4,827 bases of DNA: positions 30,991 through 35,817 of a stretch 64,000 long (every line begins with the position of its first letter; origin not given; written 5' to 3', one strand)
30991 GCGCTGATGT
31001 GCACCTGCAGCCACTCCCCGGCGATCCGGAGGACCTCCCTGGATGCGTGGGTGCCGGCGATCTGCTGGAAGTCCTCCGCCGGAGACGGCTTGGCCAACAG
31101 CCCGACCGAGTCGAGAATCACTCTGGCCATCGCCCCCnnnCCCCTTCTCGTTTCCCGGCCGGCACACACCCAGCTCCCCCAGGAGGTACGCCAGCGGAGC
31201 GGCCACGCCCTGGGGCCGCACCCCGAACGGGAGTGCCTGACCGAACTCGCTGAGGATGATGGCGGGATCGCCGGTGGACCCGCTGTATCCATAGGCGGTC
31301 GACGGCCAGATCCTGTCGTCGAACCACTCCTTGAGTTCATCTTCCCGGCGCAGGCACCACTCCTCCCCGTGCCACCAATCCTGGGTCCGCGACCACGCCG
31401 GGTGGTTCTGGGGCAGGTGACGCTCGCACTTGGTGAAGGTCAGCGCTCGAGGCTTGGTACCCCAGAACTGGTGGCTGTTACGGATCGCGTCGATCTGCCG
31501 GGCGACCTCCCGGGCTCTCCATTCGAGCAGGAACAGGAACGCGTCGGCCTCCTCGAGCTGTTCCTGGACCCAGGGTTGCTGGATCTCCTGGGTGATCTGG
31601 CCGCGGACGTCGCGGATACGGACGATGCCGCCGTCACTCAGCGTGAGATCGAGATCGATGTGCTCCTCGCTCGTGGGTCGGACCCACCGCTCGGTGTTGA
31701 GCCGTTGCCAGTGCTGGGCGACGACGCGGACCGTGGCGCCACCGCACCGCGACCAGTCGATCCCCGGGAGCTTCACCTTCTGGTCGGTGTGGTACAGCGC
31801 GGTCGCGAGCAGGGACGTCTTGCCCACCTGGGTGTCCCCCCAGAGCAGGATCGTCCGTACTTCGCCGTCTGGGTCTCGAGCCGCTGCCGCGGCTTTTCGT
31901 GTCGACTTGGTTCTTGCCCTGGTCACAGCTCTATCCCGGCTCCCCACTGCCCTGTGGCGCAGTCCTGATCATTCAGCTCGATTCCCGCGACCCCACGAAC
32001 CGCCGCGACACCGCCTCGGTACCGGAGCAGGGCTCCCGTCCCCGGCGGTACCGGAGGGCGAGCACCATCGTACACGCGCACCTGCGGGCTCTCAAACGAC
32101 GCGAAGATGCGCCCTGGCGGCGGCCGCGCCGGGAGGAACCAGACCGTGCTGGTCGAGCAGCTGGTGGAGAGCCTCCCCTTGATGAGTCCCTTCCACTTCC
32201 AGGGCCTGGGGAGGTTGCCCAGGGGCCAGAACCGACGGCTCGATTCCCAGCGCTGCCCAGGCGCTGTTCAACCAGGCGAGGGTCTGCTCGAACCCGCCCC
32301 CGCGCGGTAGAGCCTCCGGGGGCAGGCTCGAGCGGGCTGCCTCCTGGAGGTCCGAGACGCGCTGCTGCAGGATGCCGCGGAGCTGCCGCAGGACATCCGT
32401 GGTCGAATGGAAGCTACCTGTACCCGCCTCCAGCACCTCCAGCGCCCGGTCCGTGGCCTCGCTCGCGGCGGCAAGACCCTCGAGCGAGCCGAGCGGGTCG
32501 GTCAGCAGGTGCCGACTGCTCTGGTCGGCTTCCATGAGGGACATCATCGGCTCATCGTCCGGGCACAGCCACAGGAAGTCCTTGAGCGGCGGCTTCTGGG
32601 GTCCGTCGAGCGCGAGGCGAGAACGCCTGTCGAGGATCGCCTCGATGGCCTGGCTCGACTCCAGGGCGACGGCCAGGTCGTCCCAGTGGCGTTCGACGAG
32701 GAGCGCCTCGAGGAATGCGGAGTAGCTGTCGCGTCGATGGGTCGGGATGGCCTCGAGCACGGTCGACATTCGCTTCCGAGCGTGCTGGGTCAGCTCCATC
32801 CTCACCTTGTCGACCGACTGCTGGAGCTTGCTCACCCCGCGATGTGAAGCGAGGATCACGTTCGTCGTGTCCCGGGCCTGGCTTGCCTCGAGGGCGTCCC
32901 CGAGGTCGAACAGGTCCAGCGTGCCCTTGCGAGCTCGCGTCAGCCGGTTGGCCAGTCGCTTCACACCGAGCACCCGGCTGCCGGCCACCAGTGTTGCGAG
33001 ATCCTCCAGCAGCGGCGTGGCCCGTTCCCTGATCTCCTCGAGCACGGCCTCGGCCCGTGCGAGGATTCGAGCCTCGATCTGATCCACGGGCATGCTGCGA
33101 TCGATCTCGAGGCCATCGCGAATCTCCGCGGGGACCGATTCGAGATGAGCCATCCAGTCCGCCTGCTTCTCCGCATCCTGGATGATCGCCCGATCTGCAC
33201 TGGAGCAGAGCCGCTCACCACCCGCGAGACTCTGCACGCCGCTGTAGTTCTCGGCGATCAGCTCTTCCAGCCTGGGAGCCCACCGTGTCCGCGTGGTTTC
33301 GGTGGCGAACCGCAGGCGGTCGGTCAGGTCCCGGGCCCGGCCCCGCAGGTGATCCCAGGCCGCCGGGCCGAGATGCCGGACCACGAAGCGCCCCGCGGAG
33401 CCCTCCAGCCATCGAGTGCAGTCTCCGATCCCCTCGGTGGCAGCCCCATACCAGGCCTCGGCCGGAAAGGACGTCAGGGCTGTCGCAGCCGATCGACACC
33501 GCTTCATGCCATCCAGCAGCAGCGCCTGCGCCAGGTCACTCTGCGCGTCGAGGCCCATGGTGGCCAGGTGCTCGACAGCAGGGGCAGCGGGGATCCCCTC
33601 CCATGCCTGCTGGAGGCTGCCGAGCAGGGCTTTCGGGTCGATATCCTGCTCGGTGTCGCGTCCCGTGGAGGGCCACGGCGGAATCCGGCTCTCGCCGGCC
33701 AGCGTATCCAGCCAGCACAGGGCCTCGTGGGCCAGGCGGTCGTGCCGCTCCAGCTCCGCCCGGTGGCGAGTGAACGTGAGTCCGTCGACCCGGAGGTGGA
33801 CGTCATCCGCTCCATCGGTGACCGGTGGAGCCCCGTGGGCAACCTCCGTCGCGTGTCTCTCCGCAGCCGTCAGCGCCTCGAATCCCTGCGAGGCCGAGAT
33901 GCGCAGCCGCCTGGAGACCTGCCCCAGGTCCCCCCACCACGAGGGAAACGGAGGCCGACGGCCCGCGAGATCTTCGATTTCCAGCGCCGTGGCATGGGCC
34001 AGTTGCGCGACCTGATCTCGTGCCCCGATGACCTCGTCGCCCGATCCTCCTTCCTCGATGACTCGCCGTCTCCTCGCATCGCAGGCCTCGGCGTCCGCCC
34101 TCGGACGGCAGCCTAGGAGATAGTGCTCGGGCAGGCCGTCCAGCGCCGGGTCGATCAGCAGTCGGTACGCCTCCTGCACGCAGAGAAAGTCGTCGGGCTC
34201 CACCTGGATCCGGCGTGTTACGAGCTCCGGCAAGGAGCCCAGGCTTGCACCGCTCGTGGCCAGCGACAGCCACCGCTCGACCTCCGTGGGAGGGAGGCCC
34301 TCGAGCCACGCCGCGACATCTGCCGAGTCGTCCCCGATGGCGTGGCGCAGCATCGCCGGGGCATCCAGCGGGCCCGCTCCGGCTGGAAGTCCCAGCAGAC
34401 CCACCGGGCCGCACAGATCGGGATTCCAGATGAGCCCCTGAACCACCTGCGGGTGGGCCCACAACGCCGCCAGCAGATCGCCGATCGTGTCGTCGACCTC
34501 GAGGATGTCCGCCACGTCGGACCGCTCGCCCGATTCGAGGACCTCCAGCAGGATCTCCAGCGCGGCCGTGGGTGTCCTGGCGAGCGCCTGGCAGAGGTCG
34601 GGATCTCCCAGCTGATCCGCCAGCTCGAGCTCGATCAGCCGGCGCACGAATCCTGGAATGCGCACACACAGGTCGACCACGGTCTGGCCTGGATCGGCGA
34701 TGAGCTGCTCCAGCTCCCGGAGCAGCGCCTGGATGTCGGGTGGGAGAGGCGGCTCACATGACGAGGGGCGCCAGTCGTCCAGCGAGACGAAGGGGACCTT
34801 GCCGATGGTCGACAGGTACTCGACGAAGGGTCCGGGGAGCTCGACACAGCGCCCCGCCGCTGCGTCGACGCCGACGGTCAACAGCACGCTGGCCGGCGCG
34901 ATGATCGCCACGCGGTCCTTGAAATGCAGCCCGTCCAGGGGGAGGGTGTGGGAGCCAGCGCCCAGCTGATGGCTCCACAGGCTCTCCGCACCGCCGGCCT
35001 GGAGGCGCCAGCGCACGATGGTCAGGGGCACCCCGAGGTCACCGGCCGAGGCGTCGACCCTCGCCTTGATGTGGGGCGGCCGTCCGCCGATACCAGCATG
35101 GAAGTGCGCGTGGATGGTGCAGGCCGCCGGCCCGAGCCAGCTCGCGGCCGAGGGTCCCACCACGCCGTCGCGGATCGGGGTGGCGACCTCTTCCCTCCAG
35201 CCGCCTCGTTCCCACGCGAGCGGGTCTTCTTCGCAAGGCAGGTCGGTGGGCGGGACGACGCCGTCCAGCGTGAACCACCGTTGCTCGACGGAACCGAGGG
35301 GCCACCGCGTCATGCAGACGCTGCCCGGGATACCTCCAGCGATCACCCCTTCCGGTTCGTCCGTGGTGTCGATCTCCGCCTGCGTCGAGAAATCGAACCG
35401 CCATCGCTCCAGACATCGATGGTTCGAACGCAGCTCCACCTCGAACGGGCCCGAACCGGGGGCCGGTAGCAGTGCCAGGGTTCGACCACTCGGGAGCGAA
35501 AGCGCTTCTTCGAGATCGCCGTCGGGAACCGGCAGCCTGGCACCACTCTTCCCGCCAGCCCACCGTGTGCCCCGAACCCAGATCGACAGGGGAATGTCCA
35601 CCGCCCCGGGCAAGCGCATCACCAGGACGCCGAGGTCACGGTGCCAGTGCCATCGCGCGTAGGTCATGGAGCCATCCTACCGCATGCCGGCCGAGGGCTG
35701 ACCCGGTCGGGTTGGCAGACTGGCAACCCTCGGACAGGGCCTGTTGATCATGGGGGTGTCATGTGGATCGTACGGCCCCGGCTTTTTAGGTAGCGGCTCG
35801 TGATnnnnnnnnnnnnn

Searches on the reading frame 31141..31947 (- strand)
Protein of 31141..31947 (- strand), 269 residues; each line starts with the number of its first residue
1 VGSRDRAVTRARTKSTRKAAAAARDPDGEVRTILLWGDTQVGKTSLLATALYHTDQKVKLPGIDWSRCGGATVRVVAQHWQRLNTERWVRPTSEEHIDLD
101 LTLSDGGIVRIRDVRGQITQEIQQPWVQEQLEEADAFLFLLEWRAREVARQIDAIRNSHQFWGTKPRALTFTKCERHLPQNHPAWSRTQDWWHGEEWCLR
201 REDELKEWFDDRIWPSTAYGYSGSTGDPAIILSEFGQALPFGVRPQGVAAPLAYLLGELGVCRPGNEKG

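Call 20: search_protein_families(library=pfam, proteins=[window:31141-31947:-], max_evalue=1)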
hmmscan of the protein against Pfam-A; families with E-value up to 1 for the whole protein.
window:31141-31947:- (269 aa): 4 families
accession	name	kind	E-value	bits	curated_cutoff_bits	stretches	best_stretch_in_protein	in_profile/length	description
PF13191.12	AAA_16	-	0.00097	20.1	32.6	1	20-68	14-63/167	AAA ATPase domain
PF13481.12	AAA_25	-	0.079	13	27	1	32-90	35-92/195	AAA domain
PF08477.19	Roc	-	0.15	12.8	27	1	33-56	2-25/119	Ras of Complex, Roc, domain of DAPkinase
PF01926.29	MMR_HSR1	-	0.3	11.7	21.9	0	33-158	2-99/113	50S ribosome-binding GTPase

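Call 63: search_solved_structures(query=A4, max_evalue=1)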
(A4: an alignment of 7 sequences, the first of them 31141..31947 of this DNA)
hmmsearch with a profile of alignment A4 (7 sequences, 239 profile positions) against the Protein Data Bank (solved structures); distinct sequences matched with E-value up to 1: 25.
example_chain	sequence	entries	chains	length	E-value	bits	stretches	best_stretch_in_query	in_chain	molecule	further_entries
7cr6_A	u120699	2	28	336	0.034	16.8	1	144-214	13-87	CRISPR-associated endonuclease Cas1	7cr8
6or5_A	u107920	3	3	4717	0.23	14.1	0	10-42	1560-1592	Midasin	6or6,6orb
2dyk_A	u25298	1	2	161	0.43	13.2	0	100-152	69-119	GTP-binding protein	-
7uvp_A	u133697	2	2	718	0.49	13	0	4-35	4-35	Tetracycline resistance protein TetQ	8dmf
4c4p_A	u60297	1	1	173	0.51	13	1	11-149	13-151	RAS-RELATED PROTEIN RAB-11A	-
6ixv_E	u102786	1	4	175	0.53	12.9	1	11-149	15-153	Ras-related protein Rab-11A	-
4lwz_A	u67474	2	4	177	0.54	12.9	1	11-149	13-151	Ras-related protein Rab-11A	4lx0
5jcz_A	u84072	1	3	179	0.56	12.8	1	11-149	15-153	Ras-related protein Rab-11A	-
9vln_3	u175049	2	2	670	0.66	12.6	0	10-77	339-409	DNA replication licensing factor MCM3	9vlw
6xrs_A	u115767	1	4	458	0.67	12.6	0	93-120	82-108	GTPase Der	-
4v17_A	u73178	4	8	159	0.67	12.6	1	80-138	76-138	CARBOHYDRATE BINDING MODULE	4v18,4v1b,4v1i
6iy1_F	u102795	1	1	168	0.7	12.5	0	11-149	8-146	Ras-related protein Rab-11A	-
6iy1_A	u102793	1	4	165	0.7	12.5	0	11-149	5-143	Ras-related protein Rab-11A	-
1oiv_A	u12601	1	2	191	0.7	12.5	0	11-149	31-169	RAS-RELATED PROTEIN RAB-11A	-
6iy1_D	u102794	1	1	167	0.71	12.5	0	11-149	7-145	Ras-related protein Rab-11A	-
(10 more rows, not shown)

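Call 83: search_protein_families(library=ncbifam, proteins=[window:31141-31947:-], max_evalue=0.01)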
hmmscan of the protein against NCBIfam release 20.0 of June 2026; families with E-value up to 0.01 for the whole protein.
window:31141-31947:- (269 aa): 0 families

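Call 84: search_protein_families(library=padloc, proteins=[window:31141-31947:-], max_evalue=0.01)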
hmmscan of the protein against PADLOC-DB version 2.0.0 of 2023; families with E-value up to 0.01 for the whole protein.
window:31141-31947:- (269 aa): 0 families

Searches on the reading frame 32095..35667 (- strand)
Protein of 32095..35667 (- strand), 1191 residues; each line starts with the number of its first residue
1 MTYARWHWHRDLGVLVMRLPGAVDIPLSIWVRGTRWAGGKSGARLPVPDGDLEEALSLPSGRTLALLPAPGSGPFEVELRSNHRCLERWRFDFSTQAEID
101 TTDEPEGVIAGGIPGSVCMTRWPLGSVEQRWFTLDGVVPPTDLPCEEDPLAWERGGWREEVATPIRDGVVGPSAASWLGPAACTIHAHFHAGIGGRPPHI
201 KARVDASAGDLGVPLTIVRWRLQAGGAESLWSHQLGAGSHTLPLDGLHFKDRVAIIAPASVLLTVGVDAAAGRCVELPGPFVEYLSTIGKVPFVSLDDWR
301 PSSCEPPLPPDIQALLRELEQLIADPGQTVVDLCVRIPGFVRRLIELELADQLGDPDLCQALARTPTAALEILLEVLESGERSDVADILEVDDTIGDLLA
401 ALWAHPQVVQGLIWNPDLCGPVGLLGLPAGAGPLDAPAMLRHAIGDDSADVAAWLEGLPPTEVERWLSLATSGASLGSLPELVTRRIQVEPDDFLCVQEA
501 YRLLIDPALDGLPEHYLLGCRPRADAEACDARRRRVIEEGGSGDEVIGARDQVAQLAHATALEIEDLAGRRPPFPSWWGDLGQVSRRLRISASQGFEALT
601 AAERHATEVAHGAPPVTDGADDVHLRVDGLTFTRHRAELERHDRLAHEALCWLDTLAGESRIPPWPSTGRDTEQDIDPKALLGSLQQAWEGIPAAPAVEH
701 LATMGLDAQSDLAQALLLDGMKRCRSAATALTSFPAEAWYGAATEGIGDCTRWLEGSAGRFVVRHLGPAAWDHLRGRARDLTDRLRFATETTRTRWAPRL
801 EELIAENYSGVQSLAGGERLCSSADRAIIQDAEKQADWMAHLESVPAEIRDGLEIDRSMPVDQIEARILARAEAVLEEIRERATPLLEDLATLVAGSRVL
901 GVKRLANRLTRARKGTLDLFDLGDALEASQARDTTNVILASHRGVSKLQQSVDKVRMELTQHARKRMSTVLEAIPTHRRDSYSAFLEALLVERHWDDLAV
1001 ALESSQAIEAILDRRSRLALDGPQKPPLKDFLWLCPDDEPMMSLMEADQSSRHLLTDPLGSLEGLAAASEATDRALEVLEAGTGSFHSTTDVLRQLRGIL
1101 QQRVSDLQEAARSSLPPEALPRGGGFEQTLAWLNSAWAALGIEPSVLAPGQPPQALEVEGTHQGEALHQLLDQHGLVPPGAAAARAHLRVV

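Call 20: search_protein_families(library=pfam, proteins=[window:32095-35667:-], max_evalue=1)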
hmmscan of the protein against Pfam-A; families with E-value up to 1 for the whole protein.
window:32095-35667:- (1191 aa): 0 families

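Call 83: search_protein_families(library=ncbifam, proteins=[window:32095-35667:-], max_evalue=0.01)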
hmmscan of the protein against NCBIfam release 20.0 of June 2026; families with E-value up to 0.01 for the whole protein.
window:32095-35667:- (1191 aa): 0 families

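Call 84: search_protein_families(library=padloc, proteins=[window:32095-35667:-], max_evalue=0.01)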
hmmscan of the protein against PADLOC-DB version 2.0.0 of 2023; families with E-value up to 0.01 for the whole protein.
window:32095-35667:- (1191 aa): 0 families
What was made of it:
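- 32092..35667 (-): A: 1191-aa protein, first gene of the operon. Its N-terminal ~400 aa are shared with the 452-aa protein that heads the stand-alone K-L-M systems. No Pfam, NCBIfam or PADLOC hit (calls 20, 83, 84).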
